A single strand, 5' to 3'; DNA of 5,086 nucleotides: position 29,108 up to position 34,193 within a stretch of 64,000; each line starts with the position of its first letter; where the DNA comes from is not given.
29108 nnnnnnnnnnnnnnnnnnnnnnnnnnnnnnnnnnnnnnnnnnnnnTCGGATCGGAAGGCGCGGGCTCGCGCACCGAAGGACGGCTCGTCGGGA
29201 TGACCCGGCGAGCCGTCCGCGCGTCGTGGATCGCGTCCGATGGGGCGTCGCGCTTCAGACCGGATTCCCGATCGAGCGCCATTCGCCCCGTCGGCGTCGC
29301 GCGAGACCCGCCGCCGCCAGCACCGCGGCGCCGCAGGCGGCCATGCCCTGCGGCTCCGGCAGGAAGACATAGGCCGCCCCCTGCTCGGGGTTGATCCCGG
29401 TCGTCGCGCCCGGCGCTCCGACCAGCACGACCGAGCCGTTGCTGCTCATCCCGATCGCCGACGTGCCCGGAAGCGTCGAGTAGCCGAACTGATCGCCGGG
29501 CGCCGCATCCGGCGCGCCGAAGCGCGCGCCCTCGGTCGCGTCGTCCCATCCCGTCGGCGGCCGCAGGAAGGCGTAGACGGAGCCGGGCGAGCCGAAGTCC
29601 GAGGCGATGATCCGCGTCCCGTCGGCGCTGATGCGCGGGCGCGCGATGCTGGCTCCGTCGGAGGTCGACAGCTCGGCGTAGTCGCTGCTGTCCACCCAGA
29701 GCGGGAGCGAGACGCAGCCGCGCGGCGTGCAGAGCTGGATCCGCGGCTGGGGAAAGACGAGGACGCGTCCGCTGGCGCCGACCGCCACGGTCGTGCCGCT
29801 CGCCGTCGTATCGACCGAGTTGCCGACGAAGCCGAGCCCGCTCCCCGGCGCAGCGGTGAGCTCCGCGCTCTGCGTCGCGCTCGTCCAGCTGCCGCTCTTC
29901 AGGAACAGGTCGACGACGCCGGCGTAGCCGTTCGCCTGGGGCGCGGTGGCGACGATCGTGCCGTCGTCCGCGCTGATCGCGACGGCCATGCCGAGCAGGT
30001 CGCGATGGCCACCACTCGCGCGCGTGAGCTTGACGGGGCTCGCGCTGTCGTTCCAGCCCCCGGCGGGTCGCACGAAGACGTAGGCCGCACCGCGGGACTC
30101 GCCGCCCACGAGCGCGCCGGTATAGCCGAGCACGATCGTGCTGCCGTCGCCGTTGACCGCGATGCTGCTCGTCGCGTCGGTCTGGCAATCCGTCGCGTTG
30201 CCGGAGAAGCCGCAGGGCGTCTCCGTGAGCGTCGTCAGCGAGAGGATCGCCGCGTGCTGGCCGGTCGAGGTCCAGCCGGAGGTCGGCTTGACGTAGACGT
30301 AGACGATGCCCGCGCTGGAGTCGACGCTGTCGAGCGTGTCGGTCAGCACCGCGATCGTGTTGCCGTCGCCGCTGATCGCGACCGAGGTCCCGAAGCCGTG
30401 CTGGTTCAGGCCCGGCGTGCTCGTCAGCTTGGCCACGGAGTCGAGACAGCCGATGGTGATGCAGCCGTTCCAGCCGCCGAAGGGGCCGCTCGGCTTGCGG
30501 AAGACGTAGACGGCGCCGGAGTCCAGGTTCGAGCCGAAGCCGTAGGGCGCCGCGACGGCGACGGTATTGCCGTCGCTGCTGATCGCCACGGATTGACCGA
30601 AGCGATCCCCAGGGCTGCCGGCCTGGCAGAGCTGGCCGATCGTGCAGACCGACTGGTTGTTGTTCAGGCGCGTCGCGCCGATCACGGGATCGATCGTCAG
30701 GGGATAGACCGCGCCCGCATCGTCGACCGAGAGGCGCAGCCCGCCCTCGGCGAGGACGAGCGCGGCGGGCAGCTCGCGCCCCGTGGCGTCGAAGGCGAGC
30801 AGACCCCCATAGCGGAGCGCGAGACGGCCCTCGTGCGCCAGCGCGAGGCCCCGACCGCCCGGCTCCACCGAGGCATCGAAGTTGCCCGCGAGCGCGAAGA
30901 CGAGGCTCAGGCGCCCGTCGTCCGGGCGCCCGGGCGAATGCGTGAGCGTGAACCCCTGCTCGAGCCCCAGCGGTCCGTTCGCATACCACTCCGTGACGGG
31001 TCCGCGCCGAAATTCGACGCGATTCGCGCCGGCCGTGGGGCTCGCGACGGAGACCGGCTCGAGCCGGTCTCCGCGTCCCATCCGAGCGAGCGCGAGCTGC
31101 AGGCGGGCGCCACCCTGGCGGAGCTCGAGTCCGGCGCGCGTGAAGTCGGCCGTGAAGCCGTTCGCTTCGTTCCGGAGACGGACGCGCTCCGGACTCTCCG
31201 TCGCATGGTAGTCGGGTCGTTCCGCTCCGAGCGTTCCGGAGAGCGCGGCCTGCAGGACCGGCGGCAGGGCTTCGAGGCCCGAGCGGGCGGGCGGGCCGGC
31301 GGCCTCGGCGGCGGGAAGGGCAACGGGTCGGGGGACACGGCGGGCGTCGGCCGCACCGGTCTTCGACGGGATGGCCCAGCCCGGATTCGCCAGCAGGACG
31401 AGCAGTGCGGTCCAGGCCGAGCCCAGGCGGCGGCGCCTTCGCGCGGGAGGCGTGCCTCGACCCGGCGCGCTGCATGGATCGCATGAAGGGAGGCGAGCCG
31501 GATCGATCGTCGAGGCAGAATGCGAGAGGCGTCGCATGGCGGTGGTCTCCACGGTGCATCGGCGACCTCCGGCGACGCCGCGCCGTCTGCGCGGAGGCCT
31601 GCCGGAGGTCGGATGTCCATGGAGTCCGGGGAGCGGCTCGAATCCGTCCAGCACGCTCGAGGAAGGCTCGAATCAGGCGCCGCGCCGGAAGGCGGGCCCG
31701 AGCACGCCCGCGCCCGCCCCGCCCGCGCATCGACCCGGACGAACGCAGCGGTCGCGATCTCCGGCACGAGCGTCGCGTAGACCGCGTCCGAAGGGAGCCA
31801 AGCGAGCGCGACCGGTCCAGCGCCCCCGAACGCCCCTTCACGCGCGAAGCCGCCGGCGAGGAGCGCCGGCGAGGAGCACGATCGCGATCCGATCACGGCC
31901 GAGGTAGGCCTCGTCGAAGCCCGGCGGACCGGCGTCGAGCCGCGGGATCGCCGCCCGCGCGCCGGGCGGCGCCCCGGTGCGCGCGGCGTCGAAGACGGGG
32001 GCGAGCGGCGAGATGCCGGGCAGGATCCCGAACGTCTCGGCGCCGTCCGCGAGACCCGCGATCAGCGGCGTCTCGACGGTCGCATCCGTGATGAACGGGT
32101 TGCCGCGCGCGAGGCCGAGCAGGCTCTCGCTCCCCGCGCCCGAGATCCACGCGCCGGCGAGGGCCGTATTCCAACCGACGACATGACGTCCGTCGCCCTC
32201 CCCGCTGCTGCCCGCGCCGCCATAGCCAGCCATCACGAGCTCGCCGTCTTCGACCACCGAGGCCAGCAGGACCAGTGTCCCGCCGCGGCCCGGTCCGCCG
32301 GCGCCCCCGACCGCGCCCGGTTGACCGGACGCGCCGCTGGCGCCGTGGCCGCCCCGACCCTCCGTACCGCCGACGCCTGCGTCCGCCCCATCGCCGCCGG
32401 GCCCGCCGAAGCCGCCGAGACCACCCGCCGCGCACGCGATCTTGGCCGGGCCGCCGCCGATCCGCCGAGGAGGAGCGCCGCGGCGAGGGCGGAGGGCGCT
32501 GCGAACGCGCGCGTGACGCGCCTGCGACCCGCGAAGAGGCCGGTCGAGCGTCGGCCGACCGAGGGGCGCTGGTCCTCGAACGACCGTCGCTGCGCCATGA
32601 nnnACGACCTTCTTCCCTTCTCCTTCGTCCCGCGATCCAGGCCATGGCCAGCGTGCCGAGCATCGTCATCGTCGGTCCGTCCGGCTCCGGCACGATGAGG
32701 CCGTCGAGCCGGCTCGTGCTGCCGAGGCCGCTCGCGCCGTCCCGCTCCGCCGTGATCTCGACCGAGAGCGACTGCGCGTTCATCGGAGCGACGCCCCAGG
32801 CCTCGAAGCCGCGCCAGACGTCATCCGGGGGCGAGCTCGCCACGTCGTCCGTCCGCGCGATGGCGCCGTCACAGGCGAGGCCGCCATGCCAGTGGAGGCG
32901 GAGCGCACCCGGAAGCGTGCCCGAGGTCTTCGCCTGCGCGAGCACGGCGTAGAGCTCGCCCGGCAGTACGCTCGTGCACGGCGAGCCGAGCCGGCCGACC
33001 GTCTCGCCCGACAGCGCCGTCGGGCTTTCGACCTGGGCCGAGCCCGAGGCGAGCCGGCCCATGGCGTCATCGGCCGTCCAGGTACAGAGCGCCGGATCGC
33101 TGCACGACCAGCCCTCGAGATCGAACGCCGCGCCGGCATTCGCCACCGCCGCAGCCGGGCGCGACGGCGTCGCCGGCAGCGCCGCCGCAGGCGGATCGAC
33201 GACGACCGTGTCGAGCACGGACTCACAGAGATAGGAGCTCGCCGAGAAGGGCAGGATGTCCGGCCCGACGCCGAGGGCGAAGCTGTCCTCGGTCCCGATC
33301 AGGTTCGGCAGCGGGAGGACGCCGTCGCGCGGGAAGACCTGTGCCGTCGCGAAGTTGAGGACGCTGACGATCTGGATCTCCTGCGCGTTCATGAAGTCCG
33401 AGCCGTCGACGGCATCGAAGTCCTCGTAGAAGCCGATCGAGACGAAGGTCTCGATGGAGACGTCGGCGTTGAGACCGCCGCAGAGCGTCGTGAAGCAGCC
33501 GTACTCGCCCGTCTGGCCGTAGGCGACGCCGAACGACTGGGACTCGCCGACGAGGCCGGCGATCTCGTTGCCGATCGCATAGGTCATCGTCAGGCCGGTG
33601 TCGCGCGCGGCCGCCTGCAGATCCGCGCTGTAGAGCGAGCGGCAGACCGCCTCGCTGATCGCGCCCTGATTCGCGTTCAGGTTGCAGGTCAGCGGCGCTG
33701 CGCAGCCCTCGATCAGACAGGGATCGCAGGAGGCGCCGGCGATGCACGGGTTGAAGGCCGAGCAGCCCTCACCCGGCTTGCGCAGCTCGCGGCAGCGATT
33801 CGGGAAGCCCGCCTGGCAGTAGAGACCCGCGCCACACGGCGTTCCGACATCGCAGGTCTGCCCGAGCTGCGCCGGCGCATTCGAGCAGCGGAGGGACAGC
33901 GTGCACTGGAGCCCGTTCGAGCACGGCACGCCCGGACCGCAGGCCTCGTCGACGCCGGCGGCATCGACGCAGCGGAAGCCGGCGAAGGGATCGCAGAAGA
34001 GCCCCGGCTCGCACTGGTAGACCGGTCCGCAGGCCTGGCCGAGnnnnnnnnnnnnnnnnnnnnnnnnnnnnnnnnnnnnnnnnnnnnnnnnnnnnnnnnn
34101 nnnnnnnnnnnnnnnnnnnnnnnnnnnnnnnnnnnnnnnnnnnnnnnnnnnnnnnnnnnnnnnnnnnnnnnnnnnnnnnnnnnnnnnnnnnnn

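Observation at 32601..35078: Six tandem six-cysteine repeats of about 52 aa in an 825-aa PEP-CTERM protein; I cannot place the repeat in a named family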

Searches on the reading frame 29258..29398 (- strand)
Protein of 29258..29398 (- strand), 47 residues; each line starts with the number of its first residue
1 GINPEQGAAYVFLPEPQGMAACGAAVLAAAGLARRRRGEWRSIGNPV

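Call 57: search_protein_families(library=ncbifam, proteins=[window:29258-29398:-], max_evalue=10)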
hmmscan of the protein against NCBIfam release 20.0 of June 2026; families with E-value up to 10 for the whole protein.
seq(47 aa): 2 families
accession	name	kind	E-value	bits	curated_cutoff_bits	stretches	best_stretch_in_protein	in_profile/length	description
NF041538.1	PEP_EDSA_1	subfamily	0.092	12.4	100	1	11-36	283-307/307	EDSAP-1 family PEP-CTERM protein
TIGR04126.1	PGF_CTERM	domain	4.5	7.1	24.5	1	24-37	15-28/28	PGF-CTERM sorting domain-containing protein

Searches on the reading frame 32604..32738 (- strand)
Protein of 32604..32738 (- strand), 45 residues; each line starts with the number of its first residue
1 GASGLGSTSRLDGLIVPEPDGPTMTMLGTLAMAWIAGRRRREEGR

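Call 57: search_protein_families(library=ncbifam, proteins=[window:32604-32738:-], max_evalue=10)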
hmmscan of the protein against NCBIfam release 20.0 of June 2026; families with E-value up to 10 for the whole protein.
seq(45 aa): 6 families
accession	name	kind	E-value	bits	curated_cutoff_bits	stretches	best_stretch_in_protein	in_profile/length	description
TIGR03901.2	MYXO-CTERM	domain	0.0038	17.6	20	1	20-41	12-33/34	MYXO-CTERM sorting domain-containing protein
NF038129.1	PEP_NF038129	equivalog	0.032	14.1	65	1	16-39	171-194/194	NF038129 family PEP-CTERM protein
NF038119.1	PEP_CTERM_MHFG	equivalog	0.16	12.3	100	1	15-40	235-260/260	MHFG family PEP-CTERM protein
NF038126.1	PEP_CTERM_FxDxF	subfamily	0.17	12.1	50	1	16-39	142-165/165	FxDxF family PEP-CTERM protein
TIGR03382.1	GC_trans_RRR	domain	0.18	12.5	15.85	1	21-40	9-27/27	MYXO-CTERM sorting domain-containing protein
NF038121.1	PEP_CTERM_LEVG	equivalog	0.26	10.5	100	1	13-43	227-256/258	LEVG family PEP-CTERM protein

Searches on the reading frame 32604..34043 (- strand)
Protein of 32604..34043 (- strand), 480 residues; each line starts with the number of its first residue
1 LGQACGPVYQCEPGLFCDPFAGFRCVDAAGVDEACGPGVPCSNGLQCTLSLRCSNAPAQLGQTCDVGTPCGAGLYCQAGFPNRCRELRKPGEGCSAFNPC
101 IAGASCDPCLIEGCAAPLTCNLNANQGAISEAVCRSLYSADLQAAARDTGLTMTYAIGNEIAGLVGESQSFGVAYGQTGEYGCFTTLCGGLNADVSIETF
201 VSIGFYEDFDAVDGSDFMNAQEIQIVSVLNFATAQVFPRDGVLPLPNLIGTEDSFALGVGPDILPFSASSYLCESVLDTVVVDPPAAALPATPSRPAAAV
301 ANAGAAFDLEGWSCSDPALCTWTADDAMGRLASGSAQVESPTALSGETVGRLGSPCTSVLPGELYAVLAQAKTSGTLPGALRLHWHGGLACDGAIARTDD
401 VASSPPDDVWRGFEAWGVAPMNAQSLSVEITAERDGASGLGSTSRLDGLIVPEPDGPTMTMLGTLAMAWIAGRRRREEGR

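Call 35: search_solved_structures(query=A5, max_evalue=1, show_alignments=2)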
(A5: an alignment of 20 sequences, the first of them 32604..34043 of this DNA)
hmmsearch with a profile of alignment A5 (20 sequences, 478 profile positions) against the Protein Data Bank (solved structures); distinct sequences matched with E-value up to 1: 0.

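Call 38: predict_structure(alignment_id=A5)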
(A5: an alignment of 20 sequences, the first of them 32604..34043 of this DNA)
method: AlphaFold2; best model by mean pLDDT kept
length: 480 residues; sequences in the alignment: 20
mean_pLDDT: 79.8   pTM: 0.43
mean pLDDT of the five models: 79.8, 78.7, 76.8, 76.3, 75.3
residues with pLDDT >= 90: 148; 70-90: 230; 50-70: 63; < 50: 39
segments of 3 or more residues with pLDDT < 50: 111-113, 283-306, 456-464
pLDDT, mean of each block of 10 residues (from residue 1): 88 89 91 89 91 93 90 85 85 74 68 59 61 73 76 87 80 87 87 78 90 90 75 88 86 80 73 85 43 36 48 87 81 81 85 87 88 95 89 91 94 91 92 91 91 55 50 60
secondary structure, 60 per line:
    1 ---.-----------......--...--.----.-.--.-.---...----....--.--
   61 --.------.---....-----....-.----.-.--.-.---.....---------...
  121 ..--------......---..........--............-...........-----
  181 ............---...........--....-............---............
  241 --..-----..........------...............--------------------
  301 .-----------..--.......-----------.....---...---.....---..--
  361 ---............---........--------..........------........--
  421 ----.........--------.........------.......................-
elements in order: E16-18 E24-26 E45-47 E52-55 E74-77 E83-86 E104-108 E118-122 H131-136 H140-149 E152-163 E165-175 E181-192 E196-206 H209-212 E214-225 E229-240 E250-259 E266-280 E320-323 E335-339 E349-353 E364-375 E379-386 E395-404 E411-418 E425-433 E442-450 H457-479

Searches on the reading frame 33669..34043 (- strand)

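Call 47: search_protein_families(library=pfam, proteins=[window:33669-34043:-], max_evalue=10)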
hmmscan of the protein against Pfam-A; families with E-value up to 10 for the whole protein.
window:33669-34043:- (125 aa): 3 families
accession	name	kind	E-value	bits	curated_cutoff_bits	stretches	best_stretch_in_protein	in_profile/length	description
PF04706.18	Dickkopf_N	-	0.0023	18.7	25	2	64-106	2-45/51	Dickkopf N-terminal cysteine-rich region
PF01683.23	EB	-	0.19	12.3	24.3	2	52-79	11-37/52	EB module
PF07327.16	Neuroparsin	-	3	8.8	23.5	1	10-54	42-83/103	Neuroparsin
